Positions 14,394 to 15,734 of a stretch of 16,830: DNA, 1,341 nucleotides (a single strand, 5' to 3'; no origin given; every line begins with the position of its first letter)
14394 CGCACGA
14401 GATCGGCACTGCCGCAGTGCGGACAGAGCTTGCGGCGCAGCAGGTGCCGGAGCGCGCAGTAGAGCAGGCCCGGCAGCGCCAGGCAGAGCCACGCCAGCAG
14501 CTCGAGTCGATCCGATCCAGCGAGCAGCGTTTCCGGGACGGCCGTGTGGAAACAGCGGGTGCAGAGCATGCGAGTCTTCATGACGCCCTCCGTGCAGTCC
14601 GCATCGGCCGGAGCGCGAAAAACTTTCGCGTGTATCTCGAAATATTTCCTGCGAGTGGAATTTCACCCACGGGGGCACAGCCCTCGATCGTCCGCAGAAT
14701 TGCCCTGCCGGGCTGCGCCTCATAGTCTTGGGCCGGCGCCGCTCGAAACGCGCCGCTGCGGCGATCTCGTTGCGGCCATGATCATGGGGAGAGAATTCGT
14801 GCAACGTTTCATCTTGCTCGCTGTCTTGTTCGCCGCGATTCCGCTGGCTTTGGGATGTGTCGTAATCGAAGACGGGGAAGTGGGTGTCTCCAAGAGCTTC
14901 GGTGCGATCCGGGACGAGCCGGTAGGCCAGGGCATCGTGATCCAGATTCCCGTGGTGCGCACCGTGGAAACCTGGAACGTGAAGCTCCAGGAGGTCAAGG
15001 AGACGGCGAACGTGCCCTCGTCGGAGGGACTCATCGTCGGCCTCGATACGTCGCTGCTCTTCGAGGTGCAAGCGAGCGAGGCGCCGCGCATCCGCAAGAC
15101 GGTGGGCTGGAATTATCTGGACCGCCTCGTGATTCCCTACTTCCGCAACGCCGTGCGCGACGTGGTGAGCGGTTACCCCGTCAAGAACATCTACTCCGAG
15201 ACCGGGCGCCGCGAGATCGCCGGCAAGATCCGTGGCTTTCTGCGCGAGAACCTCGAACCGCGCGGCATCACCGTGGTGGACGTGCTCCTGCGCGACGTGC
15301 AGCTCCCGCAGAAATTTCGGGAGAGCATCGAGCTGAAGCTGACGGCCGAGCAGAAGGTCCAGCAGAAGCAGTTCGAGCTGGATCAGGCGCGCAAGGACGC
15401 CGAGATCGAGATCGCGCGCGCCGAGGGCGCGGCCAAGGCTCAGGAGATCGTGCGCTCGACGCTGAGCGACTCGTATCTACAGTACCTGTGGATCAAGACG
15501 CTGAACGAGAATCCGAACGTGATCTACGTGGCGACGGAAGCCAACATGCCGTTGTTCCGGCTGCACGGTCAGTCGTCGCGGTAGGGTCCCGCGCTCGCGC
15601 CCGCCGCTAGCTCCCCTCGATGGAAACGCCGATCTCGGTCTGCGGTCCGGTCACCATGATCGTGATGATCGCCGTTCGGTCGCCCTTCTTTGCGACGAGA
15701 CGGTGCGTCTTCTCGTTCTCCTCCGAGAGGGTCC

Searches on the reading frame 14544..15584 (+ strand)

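Call 9: search_protein_families(library=pfam, proteins=[window:14544-15584:+], max_evalue=0.001)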
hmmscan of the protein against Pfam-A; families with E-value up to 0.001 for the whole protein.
window:14544-15584:+ (346 aa): 1 family
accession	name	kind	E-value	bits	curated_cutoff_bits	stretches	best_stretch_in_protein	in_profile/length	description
PF01145.31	Band_7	-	2.2e-31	109.7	23.6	1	107-286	2-176/176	SPFH domain / Band 7 family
